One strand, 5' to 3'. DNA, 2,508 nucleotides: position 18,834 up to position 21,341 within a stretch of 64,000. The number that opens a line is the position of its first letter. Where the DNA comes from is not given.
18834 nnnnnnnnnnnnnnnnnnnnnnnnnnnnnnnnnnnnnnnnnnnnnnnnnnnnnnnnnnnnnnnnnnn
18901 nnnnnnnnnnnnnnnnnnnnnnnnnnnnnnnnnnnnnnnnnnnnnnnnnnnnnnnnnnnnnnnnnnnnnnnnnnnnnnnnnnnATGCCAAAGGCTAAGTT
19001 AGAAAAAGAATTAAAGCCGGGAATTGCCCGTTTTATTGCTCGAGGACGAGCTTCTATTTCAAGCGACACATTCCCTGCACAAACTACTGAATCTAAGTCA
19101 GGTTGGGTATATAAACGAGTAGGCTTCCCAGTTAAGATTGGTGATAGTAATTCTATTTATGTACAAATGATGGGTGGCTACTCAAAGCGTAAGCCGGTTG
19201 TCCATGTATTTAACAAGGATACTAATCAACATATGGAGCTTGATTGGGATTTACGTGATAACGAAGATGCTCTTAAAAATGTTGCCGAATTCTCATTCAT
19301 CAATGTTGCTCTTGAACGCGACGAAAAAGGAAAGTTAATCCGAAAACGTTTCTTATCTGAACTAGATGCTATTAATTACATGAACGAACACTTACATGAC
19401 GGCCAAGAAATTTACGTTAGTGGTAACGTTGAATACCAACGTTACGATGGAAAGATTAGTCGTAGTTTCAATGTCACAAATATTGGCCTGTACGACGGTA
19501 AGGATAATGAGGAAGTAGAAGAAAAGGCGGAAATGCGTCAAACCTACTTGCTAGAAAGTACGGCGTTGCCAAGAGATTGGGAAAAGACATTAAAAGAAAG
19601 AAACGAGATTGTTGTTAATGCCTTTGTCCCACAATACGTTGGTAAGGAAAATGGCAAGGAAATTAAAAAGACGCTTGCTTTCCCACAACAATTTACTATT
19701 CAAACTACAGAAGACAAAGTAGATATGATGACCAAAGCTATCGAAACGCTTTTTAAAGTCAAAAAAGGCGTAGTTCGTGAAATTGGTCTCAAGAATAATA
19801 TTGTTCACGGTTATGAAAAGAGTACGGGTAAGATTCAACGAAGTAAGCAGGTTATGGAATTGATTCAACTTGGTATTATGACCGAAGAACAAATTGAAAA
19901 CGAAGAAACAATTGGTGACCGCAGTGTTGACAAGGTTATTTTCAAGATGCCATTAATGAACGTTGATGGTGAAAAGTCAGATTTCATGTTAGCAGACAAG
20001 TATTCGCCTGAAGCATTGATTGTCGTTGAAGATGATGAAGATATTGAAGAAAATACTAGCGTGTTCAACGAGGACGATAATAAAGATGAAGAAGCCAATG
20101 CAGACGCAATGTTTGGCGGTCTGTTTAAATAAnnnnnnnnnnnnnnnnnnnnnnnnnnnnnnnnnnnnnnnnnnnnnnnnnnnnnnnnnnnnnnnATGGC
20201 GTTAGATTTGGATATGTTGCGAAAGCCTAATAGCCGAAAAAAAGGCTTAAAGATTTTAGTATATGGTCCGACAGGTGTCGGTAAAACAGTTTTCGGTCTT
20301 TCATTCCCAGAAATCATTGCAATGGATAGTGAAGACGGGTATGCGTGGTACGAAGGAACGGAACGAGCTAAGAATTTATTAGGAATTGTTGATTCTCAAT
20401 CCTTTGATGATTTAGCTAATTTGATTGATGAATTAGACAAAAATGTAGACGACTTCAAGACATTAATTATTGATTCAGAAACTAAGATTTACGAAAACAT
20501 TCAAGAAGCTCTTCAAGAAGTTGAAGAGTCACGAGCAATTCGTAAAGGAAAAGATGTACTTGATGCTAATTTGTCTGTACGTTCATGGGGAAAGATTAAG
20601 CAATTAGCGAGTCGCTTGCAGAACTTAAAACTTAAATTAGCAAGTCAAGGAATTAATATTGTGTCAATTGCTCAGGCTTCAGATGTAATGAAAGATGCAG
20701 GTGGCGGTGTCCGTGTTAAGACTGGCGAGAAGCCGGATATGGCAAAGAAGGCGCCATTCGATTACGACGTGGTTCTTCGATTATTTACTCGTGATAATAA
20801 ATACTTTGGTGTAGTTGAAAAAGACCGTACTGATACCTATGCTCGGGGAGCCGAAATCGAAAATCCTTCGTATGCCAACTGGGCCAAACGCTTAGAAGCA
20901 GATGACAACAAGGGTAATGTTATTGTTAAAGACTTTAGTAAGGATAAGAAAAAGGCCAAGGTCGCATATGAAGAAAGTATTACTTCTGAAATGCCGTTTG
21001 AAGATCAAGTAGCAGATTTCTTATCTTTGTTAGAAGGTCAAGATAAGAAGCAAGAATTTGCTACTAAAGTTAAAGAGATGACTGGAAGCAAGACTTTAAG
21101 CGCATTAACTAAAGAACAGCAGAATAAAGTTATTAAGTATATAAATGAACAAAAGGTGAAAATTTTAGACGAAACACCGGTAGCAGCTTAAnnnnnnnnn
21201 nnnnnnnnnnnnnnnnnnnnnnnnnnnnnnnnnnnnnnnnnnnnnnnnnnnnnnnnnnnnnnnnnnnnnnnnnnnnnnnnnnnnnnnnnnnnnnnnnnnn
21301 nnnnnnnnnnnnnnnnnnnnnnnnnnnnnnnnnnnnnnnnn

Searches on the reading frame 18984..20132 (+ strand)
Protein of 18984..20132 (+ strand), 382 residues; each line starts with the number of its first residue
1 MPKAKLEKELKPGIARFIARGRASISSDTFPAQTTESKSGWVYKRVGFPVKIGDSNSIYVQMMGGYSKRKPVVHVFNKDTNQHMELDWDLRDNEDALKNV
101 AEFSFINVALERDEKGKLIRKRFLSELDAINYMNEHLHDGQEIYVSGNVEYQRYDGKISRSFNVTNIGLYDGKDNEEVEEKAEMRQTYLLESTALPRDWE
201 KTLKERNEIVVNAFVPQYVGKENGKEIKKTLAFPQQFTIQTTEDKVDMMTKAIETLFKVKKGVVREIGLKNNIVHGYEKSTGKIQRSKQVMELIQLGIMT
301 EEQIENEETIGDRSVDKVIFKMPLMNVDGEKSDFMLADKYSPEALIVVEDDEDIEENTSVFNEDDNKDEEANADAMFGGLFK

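Call 7: search_protein_families(library=phrogs, proteins=[window:18984-20132:+], max_evalue=0.00001)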
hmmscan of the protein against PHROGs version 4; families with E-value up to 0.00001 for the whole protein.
window:18984-20132:+ (382 aa): 1 family
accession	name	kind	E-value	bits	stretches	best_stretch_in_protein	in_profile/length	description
phrog_2367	-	unknown function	5.5e-28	99.3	1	3-367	3-303/326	-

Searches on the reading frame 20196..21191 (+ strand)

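Call 33: search_protein_families(library=phrogs, proteins=[window:20196-21191:+], max_evalue=0.00001)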
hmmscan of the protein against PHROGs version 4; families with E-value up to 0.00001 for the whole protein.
window:20196-21191:+ (331 aa): 2 families
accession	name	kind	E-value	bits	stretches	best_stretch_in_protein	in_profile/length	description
phrog_1366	-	unknown function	2.9e-37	129.8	1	9-290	6-276/307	-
phrog_124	-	DNA, RNA and nucleotide metabolism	3.3e-22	80.4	1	11-312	37-316/382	Sak4-like ssDNA annealing protein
